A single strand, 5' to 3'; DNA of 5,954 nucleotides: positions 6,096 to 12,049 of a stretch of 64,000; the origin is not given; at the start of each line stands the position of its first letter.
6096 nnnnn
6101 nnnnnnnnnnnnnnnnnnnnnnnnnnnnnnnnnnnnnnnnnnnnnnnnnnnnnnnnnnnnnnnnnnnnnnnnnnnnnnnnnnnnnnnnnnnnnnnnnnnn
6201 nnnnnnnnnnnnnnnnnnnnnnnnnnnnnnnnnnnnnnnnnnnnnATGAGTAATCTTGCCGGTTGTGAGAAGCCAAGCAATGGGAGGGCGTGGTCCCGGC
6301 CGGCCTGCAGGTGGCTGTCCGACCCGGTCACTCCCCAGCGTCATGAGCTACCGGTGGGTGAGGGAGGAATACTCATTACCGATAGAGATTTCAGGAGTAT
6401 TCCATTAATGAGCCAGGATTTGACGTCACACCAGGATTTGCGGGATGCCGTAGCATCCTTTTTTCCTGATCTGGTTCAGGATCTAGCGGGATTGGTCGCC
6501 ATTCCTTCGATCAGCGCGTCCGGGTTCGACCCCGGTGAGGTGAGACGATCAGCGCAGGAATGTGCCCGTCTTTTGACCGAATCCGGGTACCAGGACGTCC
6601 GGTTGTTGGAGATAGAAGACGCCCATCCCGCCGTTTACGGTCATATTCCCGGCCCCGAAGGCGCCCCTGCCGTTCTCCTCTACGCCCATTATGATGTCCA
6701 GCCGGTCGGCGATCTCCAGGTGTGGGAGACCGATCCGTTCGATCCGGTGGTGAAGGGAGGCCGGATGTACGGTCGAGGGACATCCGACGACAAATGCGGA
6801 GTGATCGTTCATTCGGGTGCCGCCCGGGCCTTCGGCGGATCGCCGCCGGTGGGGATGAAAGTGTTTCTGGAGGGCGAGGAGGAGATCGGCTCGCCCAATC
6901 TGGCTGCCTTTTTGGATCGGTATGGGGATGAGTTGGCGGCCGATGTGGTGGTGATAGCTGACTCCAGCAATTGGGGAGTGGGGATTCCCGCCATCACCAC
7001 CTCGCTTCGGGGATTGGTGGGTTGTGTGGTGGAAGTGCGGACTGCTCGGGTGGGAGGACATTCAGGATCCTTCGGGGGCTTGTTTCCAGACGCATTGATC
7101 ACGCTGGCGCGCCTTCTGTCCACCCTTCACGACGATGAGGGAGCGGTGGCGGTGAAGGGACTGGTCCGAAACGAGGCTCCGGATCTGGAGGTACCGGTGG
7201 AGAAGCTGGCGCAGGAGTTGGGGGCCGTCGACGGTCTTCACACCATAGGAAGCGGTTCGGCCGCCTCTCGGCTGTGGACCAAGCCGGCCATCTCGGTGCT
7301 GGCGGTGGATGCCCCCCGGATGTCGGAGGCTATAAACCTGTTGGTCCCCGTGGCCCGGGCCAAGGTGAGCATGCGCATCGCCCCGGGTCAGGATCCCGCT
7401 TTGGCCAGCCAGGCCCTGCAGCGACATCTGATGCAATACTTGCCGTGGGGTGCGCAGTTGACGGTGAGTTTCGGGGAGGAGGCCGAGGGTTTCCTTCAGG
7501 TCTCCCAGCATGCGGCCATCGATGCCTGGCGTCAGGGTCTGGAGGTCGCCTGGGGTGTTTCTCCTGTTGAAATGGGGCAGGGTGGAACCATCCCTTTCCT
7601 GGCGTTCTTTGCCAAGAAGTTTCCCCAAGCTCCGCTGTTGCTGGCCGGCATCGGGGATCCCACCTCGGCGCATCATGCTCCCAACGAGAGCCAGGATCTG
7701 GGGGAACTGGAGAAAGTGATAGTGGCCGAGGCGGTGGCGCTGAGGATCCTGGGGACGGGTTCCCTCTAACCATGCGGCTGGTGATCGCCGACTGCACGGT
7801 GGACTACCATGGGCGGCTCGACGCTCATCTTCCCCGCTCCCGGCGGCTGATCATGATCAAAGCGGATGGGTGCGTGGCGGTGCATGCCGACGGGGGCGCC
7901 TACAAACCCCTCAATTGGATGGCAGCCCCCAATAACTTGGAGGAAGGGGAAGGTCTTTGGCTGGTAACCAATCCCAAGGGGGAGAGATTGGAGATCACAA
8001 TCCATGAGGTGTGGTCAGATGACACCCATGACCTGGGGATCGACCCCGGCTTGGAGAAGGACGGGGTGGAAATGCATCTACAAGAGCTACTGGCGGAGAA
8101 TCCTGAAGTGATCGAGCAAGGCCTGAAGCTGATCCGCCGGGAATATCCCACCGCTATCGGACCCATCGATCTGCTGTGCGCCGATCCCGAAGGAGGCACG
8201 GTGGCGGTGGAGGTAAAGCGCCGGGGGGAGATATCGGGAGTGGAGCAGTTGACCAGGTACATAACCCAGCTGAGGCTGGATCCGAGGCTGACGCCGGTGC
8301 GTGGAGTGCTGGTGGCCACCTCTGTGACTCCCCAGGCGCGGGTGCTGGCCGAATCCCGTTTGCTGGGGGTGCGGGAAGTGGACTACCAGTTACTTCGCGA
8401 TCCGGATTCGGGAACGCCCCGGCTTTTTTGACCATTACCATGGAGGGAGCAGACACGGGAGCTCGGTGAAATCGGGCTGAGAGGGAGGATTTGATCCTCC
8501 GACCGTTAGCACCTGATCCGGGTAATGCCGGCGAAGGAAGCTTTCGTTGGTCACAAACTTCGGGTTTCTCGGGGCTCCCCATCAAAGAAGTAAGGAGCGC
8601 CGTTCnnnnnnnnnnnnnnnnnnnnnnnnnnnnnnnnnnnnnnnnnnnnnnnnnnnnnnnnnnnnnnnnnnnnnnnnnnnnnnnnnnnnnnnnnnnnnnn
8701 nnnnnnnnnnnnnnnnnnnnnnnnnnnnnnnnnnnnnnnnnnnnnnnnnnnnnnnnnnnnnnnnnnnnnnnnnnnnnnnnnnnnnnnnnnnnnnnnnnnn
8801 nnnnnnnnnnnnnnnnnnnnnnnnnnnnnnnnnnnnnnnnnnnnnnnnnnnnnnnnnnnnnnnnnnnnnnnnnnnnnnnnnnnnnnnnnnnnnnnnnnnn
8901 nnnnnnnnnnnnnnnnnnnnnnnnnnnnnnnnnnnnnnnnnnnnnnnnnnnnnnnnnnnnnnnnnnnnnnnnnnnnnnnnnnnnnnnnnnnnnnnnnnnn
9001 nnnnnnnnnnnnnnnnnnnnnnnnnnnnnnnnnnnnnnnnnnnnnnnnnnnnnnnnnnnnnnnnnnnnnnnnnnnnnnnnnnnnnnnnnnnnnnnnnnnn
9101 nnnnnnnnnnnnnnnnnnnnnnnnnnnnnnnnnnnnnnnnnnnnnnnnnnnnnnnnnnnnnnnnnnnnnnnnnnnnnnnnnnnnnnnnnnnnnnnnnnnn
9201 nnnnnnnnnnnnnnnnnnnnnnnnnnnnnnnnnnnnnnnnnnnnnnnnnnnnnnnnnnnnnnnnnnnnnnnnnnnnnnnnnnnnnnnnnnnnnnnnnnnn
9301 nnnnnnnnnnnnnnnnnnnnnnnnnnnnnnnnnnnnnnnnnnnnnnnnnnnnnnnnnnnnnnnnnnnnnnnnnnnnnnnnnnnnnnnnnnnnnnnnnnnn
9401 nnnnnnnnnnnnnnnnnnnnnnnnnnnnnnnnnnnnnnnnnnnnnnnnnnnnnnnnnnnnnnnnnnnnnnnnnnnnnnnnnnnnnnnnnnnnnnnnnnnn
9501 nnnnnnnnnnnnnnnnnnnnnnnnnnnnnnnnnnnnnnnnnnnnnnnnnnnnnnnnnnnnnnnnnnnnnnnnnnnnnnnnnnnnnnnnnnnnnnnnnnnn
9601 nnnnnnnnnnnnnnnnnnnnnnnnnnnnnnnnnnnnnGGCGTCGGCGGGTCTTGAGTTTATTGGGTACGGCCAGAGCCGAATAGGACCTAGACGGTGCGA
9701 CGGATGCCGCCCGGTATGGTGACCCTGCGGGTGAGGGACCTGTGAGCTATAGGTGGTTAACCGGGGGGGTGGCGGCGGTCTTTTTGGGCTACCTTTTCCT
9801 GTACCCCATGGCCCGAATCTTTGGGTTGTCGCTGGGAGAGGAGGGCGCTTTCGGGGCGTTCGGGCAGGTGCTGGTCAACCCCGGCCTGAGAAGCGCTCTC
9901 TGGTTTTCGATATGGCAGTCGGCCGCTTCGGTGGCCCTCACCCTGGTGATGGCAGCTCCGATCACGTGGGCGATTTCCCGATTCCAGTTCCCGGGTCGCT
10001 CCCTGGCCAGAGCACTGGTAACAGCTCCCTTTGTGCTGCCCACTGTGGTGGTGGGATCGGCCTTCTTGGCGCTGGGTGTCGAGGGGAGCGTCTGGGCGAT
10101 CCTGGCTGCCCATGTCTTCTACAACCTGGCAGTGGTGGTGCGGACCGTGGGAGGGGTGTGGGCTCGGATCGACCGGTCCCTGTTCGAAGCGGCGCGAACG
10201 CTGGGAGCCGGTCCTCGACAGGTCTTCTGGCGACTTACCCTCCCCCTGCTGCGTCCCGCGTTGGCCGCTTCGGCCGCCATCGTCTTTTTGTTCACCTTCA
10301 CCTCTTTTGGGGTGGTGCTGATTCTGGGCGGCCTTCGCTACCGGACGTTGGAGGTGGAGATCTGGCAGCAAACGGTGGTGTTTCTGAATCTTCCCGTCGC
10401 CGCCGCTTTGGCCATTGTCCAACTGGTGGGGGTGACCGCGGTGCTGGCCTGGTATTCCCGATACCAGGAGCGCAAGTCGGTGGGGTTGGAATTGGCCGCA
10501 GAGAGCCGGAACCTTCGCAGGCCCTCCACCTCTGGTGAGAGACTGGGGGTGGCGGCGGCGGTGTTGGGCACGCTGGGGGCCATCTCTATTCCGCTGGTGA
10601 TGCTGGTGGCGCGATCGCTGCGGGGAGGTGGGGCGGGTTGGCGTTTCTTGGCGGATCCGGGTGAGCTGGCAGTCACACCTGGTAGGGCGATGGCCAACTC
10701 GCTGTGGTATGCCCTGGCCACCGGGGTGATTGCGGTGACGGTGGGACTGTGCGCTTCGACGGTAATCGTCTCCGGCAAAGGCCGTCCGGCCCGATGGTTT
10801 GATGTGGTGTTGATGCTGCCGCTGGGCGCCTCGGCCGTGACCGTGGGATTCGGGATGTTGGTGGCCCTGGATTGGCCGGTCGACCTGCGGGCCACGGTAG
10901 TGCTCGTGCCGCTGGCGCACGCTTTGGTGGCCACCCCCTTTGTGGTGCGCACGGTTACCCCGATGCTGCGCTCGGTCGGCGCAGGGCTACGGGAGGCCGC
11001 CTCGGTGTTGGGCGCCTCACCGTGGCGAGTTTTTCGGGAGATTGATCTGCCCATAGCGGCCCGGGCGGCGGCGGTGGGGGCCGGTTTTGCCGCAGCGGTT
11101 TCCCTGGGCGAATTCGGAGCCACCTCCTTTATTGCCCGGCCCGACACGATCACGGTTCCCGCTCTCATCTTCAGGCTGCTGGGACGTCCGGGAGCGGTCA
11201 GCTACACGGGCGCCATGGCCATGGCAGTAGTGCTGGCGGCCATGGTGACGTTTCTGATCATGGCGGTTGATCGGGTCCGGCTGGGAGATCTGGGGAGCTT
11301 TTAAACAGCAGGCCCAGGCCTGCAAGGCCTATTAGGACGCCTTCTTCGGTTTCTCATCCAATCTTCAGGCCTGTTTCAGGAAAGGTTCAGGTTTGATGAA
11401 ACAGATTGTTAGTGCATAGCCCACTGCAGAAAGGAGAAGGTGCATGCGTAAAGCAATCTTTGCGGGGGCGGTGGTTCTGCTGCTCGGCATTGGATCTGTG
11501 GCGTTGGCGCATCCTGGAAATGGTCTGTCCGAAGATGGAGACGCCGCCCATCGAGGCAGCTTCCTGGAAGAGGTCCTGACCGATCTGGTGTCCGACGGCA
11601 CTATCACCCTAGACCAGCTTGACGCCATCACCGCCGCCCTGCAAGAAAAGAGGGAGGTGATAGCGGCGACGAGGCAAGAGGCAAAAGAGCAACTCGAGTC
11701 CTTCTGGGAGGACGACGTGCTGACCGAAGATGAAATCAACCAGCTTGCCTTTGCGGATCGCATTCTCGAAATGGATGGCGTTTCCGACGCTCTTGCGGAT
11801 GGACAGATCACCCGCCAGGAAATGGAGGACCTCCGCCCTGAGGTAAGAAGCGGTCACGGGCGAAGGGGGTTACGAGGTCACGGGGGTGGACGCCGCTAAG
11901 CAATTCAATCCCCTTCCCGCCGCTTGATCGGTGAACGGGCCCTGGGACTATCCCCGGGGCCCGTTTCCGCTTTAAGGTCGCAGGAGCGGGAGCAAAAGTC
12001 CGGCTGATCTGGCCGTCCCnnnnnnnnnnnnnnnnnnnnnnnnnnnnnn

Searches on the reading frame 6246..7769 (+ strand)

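Call 37: search_protein_families(library=pfam, proteins=[window:6246-7769:+], max_evalue=0.001)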
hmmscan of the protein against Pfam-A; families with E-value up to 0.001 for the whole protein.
window:6246-7769:+ (507 aa): 2 families
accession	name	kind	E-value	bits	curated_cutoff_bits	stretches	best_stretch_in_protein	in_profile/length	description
PF01546.33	Peptidase_M20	-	1.1e-22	81.4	24.6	1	144-492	1-197/206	Peptidase family M20/M25/M40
PF07687.19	M20_dimer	-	5.1e-09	36.5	21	1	253-401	2-105/107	Peptidase dimerisation domain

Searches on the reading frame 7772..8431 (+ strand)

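Call 37: search_protein_families(library=pfam, proteins=[window:7772-8431:+], max_evalue=0.001)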
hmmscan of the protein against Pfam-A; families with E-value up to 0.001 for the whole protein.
window:7772-8431:+ (219 aa): 2 families
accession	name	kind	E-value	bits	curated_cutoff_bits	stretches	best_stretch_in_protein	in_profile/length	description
PF01939.22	NucS_C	-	1.7e-36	125.3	24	1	99-218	1-123/124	Endonuclease NucS C-terminal domain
PF21003.3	NucS_N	-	1.6e-24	86.2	23.9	1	2-92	5-99/100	Endonuclease NucS N-terminal PH-like domain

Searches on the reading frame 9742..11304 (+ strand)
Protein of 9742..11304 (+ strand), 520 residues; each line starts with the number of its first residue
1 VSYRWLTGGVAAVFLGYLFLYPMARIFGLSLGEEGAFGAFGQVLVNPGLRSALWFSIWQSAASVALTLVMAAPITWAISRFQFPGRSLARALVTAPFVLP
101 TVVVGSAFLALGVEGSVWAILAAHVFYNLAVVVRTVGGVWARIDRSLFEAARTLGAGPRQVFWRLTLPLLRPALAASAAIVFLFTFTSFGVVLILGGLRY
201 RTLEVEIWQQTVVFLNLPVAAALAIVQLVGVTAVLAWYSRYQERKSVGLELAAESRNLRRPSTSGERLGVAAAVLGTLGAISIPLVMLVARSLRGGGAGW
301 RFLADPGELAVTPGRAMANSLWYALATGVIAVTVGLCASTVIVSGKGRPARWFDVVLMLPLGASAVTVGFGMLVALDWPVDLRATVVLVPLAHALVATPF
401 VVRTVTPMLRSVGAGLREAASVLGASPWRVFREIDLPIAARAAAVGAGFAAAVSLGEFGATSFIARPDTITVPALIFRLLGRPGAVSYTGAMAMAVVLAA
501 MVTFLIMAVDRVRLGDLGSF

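Call 37: search_protein_families(library=pfam, proteins=[window:9742-11304:+], max_evalue=0.001)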
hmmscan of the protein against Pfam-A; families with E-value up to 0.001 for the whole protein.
window:9742-11304:+ (520 aa): 1 family
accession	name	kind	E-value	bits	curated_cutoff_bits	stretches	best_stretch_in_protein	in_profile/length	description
PF00528.27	BPD_transp_1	-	4.9e-24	85.5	26.4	2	75-242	7-179/184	Binding-protein-dependent transport system inner membrane component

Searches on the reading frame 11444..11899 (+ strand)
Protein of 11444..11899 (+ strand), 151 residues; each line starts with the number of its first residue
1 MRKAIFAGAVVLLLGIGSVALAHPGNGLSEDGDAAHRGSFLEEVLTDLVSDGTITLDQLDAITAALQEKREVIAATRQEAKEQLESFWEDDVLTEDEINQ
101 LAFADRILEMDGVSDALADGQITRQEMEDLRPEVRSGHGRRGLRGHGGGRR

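Call 37: search_protein_families(library=pfam, proteins=[window:11444-11899:+], max_evalue=0.001)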
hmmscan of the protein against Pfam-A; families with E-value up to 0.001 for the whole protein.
window:11444-11899:+ (151 aa): 0 families

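Call 67: search_protein_families(library=pfam, proteins=[window:11444-11899:+], max_evalue=0.01)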
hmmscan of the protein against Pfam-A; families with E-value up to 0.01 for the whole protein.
window:11444-11899:+ (151 aa): 1 family
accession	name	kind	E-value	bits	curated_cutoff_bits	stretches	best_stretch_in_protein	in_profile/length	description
PF17930.7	LpxI_N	-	0.0036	17.7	25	1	64-135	18-88/129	LpxI N-terminal domain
